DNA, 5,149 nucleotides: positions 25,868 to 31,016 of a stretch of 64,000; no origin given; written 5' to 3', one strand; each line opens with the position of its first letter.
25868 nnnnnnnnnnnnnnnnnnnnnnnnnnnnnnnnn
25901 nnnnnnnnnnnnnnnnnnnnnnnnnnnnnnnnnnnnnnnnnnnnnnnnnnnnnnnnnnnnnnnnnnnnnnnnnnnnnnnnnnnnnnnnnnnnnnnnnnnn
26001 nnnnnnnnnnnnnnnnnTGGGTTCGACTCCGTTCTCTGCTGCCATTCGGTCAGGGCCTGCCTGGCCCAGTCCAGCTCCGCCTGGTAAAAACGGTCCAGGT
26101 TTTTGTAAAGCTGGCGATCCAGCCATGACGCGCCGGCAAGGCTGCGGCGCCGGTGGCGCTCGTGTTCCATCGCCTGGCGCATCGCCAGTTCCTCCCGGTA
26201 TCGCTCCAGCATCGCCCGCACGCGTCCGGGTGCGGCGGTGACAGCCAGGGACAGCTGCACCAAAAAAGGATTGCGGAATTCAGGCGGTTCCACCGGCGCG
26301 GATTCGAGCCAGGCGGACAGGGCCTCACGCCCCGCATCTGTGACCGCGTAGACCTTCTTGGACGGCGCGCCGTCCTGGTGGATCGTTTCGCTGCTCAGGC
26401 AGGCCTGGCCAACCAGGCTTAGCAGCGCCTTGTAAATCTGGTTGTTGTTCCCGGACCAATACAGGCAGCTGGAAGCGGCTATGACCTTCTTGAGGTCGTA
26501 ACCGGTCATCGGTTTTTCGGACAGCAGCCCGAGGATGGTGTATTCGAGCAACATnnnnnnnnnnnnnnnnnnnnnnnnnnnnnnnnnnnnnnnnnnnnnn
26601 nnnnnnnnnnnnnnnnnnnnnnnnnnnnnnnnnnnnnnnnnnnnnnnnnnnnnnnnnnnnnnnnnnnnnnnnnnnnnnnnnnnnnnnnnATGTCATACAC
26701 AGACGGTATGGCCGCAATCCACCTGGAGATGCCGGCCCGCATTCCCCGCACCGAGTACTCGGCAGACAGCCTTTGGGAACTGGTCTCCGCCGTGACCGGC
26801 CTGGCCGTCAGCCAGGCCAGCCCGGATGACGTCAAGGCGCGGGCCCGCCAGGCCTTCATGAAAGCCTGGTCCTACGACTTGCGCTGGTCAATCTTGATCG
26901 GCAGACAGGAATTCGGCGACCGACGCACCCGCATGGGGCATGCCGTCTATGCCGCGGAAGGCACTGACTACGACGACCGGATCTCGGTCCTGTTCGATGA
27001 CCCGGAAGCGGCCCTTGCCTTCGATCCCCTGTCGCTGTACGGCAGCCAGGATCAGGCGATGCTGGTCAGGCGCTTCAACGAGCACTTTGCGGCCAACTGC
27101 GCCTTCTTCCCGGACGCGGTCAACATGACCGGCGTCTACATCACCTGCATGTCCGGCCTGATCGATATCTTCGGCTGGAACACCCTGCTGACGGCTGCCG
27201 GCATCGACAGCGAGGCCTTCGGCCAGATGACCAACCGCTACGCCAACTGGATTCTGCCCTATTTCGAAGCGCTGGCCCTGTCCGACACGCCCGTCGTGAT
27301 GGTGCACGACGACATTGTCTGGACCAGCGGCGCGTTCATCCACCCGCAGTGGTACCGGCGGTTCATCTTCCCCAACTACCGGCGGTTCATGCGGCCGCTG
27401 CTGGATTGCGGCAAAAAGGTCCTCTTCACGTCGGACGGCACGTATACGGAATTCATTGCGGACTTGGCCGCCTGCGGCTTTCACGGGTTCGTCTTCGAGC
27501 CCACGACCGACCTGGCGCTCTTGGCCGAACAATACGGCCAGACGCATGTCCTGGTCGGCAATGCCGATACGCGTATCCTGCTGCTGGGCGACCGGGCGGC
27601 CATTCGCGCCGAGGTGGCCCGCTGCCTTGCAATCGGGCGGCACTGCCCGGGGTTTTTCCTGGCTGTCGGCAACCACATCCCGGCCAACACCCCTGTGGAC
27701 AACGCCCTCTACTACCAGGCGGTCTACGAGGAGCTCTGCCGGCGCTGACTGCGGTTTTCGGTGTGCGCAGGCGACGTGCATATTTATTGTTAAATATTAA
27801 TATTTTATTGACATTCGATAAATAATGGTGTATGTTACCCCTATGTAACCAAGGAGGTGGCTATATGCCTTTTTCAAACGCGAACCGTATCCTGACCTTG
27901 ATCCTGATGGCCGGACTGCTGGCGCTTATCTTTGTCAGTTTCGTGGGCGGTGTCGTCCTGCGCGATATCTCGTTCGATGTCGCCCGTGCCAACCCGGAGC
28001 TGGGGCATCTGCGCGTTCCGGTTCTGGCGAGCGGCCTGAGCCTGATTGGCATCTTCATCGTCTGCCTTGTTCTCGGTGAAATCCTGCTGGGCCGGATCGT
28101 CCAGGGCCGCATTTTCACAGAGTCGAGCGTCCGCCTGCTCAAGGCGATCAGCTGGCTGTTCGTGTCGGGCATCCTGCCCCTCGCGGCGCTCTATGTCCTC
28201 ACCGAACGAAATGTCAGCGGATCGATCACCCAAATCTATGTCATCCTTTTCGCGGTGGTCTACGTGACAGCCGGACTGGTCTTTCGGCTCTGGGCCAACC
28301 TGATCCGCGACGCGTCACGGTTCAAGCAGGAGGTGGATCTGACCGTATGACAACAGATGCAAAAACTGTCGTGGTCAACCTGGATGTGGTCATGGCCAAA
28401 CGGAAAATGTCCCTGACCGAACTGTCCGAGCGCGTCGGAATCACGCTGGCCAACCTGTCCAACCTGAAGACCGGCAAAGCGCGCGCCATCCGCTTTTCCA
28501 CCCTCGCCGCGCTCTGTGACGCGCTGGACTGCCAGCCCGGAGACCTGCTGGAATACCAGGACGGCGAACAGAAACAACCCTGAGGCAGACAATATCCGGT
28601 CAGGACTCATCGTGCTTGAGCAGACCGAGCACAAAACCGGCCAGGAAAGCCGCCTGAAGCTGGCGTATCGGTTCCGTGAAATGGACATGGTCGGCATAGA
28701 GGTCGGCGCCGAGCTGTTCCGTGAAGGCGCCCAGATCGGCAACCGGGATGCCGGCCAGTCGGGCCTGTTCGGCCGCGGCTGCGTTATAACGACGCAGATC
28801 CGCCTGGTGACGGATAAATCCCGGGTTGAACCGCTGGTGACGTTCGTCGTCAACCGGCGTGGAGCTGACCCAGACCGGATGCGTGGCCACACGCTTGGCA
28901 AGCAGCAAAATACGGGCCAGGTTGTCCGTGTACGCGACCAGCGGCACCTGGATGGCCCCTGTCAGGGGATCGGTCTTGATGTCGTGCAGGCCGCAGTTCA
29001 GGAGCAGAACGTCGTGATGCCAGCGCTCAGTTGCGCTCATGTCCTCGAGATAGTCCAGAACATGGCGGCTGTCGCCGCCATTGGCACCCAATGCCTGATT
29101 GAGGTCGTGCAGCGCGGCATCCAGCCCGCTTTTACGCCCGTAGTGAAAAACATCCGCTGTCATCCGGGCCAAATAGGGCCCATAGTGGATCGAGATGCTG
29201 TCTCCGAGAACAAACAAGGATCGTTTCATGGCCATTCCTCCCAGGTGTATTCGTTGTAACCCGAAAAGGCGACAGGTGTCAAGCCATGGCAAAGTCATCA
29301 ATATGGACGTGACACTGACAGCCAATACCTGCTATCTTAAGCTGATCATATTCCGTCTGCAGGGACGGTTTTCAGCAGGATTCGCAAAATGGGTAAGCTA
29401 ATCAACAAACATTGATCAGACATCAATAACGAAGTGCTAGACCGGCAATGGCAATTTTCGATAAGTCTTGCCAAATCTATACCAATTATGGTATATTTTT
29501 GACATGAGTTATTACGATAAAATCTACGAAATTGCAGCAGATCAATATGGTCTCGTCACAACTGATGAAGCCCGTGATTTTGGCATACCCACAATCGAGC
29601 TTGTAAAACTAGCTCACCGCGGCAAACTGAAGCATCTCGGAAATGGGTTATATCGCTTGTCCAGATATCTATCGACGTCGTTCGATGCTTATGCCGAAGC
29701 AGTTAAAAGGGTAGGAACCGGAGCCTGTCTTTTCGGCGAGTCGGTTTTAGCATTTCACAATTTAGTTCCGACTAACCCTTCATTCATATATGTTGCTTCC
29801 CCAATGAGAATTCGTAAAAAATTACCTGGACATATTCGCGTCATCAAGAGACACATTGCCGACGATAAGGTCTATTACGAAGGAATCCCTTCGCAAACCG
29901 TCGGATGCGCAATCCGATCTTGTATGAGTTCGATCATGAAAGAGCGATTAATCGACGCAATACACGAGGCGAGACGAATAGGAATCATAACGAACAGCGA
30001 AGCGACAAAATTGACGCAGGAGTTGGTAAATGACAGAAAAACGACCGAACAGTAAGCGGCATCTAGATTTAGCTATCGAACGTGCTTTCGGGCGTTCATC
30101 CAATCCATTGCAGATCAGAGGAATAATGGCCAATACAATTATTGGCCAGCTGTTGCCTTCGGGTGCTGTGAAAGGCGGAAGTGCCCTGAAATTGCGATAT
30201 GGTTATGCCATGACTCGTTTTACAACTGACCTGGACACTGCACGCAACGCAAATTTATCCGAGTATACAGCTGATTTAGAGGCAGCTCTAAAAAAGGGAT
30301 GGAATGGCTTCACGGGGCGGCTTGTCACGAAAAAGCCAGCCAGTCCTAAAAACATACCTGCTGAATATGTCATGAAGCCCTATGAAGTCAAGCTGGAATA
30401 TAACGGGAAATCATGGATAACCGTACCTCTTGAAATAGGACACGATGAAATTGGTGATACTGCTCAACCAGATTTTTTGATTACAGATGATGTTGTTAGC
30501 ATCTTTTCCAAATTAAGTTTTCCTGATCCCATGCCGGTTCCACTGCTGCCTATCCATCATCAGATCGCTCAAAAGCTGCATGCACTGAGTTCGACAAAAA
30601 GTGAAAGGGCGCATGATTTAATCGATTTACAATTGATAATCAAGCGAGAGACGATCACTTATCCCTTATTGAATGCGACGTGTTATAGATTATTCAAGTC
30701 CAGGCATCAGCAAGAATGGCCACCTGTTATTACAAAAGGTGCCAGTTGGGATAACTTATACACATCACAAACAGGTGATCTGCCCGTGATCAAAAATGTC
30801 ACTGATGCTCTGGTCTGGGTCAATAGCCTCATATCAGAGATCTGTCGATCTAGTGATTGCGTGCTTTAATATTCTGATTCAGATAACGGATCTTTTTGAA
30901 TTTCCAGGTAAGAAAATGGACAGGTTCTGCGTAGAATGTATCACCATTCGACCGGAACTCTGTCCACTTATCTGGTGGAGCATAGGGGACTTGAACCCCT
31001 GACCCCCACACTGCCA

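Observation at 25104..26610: EF-Ts homologue translationally coupled to a PadR repressor behind a perfect PadR-type operator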

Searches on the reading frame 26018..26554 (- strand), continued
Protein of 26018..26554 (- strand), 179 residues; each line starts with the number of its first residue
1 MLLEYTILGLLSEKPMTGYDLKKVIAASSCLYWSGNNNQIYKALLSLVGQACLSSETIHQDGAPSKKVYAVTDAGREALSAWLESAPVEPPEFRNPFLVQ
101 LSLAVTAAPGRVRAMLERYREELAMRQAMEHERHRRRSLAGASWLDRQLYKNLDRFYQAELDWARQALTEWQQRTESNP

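Call 71: find_encoding_contigs(protein=P0341, flank=5000, max_places=2)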
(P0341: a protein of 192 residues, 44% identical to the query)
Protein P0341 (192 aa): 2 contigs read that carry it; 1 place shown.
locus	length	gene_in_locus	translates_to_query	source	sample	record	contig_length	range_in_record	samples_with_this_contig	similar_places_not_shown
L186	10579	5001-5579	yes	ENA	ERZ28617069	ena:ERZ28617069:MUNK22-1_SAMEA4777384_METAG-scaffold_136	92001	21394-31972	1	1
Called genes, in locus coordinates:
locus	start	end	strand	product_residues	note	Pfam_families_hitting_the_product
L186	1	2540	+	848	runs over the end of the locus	PF00690:Cation_ATPase_N, PF00122:E1-E2_ATPase, PF00702:Hydrolase, PF13246:Cation_ATPase, PF00689:Cation_ATPase_C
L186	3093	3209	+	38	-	-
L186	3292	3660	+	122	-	PF08000:bPH_1, PF14470:bPH_3 (weak)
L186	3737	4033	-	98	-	-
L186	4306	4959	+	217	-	PF13529:Peptidase_C39_2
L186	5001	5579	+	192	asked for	PF03551:PadR, PF10400:Vir_act_alpha_C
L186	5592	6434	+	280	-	PF00889:EF_TS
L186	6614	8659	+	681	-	PF01751:Toprim, PF01131:Topoisom_bac, PF13342:Toprim_Crpt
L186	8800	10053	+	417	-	PF01663:Phosphodiest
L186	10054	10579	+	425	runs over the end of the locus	PF07690:MFS_1, PF11700:ATG22 (weak), PF12832:MFS_1_like (weak), PF11700:ATG22, PF07690:MFS_1 (weak)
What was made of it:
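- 26015..26018 (-): ATGA overlap of the padR stop and the tsf2 start (translational coupling). An internal GGAG at 26027-26030 lies 8 nt upstream of the ATG. L186 has a 12-nt gap instead (call 71).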

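Call 75: search_protein_families(library=padloc, proteins=[window:26018-26554:-], max_evalue=0.01)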
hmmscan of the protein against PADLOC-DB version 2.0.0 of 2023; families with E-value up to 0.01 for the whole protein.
window:26018-26554:- (179 aa): 0 families

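Call 76: search_protein_families(library=phrogs, proteins=[window:26018-26554:-], max_evalue=0.001)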
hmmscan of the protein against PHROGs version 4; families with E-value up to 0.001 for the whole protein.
window:26018-26554:- (179 aa): 1 family
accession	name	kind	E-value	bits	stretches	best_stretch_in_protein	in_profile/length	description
phrog_13512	-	transcription regulation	2e-12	48.3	1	7-88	11-91/178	transcriptional regulator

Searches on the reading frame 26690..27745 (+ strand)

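Call 6: search_protein_families(library=pfam, proteins=[window:26690-27745:+], max_evalue=0.01)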
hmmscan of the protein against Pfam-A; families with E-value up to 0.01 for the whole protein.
window:26690-27745:+ (352 aa): 1 family
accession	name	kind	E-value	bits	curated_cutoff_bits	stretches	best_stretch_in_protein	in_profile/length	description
PF01208.23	URO-D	-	1e-20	74.5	23.9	1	171-339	170-336/346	Uroporphyrinogen decarboxylase (URO-D)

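Call 7: search_protein_families(library=ncbifam, proteins=[window:26690-27745:+], max_evalue=0.01)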
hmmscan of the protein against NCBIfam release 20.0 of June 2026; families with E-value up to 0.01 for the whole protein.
window:26690-27745:+ (352 aa): 4 families
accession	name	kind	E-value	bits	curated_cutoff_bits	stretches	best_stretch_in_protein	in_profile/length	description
NF004889.0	PRK06252.1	subfamily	6.7e-13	48.3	244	1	159-338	154-325/340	methylcobalamin:coenzyme M methyltransferase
NF040654.1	MtaA_Meth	equivalog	1.3e-11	44.1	400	1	159-317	152-307/337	methylcobamide:CoM methyltransferase MtaA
TIGR01463.1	mtaA_cmuA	subfamily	5.9e-06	25.8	235.4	1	164-338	158-327/340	MtaA/CmuA family methyltransferase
NF041608.1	methylcob_mtaseMtbA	equivalog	0.005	16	600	1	212-338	204-326/339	methylcobamide:CoM methyltransferase MtbA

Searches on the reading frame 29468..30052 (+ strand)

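Call 83: search_protein_families(library=pfam, proteins=[window:29468-30052:+], max_evalue=0.001)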
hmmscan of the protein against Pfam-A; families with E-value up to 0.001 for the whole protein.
window:29468-30052:+ (195 aa): 1 family
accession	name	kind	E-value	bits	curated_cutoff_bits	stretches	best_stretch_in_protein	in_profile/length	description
PF13338.12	AbiEi_4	-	9.3e-10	38.9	25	1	18-64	2-48/49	Transcriptional regulator, AbiEi antitoxin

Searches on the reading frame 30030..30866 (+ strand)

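Call 83: search_protein_families(library=pfam, proteins=[window:30030-30866:+], max_evalue=0.001)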
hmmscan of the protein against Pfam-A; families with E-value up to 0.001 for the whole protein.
window:30030-30866:+ (279 aa): 1 family
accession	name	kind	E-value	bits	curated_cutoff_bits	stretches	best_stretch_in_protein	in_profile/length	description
PF08843.17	AbiEii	-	4.7e-16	59.9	22.5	1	46-231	16-192/238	Nucleotidyl transferase AbiEii toxin, Type IV TA system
